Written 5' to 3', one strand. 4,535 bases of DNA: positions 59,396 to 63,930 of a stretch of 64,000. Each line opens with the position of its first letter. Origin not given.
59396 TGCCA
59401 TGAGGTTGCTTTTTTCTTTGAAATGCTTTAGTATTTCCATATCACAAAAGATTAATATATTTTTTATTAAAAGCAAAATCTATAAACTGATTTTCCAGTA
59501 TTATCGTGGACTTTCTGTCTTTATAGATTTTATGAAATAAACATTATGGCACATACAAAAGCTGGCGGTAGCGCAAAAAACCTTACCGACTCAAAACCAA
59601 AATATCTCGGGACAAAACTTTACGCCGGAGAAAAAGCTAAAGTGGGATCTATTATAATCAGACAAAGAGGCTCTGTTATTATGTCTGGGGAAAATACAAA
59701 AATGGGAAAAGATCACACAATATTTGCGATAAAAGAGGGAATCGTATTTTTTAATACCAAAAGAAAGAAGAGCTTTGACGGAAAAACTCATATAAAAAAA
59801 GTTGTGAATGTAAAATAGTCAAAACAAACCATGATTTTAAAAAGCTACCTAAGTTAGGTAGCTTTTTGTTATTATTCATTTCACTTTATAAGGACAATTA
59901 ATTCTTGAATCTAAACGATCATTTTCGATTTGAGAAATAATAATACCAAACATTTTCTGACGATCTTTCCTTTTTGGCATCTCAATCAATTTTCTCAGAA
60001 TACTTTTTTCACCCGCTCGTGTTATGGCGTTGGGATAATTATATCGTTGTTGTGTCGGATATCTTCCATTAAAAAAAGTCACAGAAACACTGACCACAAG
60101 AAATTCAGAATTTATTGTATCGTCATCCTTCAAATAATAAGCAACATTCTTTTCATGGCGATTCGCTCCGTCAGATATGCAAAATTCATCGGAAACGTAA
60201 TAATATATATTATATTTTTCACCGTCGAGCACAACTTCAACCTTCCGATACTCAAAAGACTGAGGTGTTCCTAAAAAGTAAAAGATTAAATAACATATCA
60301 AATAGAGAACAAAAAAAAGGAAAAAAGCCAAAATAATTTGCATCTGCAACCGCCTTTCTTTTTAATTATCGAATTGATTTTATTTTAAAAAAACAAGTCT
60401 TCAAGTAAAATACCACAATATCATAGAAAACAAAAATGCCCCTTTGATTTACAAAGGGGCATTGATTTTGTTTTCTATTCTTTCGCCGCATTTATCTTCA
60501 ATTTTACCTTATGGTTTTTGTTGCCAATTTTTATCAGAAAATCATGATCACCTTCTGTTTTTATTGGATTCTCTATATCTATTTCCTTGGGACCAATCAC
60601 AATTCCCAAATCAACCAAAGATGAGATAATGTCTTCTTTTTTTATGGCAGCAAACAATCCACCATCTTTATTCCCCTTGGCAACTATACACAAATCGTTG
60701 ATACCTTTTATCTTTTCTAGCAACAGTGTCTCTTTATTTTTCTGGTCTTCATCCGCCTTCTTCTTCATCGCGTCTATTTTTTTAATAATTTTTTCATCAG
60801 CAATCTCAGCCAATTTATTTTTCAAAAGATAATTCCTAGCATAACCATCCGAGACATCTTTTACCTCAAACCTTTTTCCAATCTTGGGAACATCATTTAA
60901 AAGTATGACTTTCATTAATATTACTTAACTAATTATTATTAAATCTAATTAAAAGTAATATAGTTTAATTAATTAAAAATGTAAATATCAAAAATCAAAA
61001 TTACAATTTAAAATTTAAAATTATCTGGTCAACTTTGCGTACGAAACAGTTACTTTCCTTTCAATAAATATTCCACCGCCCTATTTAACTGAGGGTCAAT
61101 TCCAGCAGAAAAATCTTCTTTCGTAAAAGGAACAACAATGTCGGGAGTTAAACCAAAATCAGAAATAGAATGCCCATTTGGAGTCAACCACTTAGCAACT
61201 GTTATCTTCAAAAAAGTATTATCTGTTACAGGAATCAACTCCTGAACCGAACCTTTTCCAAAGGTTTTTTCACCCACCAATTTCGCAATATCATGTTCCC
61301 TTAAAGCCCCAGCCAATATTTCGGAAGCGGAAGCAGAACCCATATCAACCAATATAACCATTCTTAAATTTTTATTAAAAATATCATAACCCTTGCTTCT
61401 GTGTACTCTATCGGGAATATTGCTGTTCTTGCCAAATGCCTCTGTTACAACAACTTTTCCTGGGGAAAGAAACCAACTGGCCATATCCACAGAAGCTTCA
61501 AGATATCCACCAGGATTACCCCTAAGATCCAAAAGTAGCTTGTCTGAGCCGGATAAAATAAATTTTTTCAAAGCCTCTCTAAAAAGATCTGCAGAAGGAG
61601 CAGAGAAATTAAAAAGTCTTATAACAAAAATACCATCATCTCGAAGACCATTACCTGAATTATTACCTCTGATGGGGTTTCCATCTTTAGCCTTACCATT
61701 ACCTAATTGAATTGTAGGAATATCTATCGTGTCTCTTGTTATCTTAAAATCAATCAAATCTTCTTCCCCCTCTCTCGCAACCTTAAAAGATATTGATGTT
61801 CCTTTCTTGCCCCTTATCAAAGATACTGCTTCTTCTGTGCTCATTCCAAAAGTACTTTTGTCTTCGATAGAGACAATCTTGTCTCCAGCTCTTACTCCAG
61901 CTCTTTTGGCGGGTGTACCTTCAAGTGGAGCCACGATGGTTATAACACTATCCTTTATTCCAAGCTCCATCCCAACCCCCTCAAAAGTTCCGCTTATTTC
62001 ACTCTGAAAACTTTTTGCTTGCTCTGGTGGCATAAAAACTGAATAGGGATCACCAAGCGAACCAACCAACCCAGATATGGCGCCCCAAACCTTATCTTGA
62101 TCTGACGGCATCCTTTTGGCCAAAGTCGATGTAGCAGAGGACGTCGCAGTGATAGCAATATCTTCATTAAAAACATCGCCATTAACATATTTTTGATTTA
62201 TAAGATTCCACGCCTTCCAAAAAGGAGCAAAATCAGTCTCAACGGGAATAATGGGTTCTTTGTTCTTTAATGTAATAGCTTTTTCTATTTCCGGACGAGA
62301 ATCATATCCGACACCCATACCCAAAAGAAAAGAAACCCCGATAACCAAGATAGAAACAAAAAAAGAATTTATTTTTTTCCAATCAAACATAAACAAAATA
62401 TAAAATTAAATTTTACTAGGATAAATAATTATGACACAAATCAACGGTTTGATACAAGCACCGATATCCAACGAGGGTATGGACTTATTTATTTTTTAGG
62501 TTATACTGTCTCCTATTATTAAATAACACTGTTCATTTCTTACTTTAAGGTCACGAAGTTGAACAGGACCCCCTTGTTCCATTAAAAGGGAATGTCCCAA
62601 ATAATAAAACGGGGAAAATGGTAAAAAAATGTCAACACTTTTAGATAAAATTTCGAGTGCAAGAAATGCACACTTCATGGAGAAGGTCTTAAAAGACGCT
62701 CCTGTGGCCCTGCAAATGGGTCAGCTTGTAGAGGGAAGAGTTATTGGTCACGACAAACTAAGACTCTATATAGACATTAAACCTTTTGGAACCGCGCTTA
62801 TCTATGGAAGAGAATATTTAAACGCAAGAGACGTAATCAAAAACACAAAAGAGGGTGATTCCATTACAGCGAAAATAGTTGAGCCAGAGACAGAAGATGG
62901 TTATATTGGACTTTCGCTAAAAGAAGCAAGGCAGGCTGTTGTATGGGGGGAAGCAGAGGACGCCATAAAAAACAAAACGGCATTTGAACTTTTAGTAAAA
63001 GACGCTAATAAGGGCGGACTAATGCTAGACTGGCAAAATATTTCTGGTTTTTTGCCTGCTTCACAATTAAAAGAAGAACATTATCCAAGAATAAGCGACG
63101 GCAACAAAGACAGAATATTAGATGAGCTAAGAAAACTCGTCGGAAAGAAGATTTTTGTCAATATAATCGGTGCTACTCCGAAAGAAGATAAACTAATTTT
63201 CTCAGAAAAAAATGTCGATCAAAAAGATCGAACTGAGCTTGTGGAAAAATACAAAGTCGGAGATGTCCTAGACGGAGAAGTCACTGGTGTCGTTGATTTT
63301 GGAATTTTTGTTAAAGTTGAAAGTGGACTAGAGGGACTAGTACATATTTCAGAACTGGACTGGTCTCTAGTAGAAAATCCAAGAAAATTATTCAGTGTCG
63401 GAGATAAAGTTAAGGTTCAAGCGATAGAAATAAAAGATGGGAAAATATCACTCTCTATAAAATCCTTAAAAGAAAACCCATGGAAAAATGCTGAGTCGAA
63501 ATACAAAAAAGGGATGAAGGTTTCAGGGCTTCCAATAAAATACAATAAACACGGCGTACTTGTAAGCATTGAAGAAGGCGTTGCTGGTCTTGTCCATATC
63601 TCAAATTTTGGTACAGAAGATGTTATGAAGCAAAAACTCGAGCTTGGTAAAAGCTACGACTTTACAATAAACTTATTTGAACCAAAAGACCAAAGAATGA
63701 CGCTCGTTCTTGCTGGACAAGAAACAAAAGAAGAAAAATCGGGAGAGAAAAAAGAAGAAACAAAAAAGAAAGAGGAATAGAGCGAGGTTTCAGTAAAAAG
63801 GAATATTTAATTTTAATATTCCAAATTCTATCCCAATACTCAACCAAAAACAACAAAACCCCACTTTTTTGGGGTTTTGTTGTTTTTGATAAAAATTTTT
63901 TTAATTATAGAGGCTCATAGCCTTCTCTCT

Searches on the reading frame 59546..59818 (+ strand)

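Call 74: search_protein_families(library=pfam, proteins=[window:59546-59818:+], max_evalue=0.001)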
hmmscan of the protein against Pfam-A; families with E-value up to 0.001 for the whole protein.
window:59546-59818:+ (90 aa): 1 family
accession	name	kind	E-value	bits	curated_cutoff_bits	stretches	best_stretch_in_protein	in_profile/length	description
PF01016.24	Ribosomal_L27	-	1.3e-27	96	20.5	1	2-76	1-75/79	Ribosomal L27 protein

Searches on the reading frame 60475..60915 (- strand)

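Call 40: search_protein_families(library=pfam, proteins=[window:60475-60915:-], max_evalue=0.001)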
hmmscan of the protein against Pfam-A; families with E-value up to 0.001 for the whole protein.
window:60475-60915:- (146 aa): 2 families
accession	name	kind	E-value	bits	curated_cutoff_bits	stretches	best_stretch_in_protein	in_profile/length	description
PF01281.25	Ribosomal_L9_N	-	1.5e-19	69.7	20.7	1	1-46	1-46/47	Ribosomal protein L9, N-terminal domain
PF03948.19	Ribosomal_L9_C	-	5.5e-08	33.6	23.2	1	66-141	7-82/86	Ribosomal protein L9, C-terminal domain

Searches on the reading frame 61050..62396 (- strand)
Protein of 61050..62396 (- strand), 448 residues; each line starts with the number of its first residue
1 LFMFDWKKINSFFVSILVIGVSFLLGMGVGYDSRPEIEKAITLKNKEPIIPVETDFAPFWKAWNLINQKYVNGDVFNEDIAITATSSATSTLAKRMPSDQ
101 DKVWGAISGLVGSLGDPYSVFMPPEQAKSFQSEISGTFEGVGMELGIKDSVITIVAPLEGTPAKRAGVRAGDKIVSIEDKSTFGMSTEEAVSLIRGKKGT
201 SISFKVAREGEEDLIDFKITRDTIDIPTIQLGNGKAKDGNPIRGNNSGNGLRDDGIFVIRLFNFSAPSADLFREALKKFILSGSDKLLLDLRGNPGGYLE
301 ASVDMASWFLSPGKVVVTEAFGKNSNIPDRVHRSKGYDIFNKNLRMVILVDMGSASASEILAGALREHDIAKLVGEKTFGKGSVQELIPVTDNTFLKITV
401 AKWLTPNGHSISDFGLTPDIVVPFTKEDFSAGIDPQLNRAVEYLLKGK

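Call 41: search_protein_families(library=pfam, proteins=[window:61050-62396:-], max_evalue=0.001)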
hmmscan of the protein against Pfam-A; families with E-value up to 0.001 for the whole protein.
window:61050-62396:- (448 aa): 5 families
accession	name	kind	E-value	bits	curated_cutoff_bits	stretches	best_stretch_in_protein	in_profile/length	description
PF03572.23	Peptidase_S41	-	5.2e-44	150.2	24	1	258-422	4-165/165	Peptidase family S41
PF17820.7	PDZ_6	-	5.3e-13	48.9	27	1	154-208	2-54/54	PDZ domain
PF00595.29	PDZ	-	2.6e-09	37.7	23.2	1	139-206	10-80/81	PDZ domain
PF13180.12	PDZ_2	-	8.3e-08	32.9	27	1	147-217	9-78/80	PDZ domain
PF22694.1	CtpB_N-like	-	4.1e-06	27.6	27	1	102-123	61-82/85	Activating protease CtpB N-terminal domain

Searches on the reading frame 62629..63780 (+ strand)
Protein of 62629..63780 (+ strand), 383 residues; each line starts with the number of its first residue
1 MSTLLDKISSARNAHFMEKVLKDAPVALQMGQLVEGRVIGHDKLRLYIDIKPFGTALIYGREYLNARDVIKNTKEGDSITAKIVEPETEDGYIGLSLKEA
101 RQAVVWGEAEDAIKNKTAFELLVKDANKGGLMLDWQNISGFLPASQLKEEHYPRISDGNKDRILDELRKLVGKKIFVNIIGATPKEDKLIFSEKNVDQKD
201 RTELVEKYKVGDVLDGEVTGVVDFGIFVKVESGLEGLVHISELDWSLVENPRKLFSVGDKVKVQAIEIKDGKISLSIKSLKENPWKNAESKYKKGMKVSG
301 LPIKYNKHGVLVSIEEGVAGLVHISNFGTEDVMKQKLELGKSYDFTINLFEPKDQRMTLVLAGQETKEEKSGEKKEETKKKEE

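Call 41: search_protein_families(library=pfam, proteins=[window:62629-63780:+], max_evalue=0.001)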
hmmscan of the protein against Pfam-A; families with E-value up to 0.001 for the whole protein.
window:62629-63780:+ (383 aa): 2 families
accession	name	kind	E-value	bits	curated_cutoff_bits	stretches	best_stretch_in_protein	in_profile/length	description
PF00575.29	S1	-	5.6e-31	107.2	22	1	207-278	1-74/74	S1 RNA binding domain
PF23459.1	S1_RRP5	-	2.9e-08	34.6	27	0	210-268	3-61/72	RRP5 S1 domain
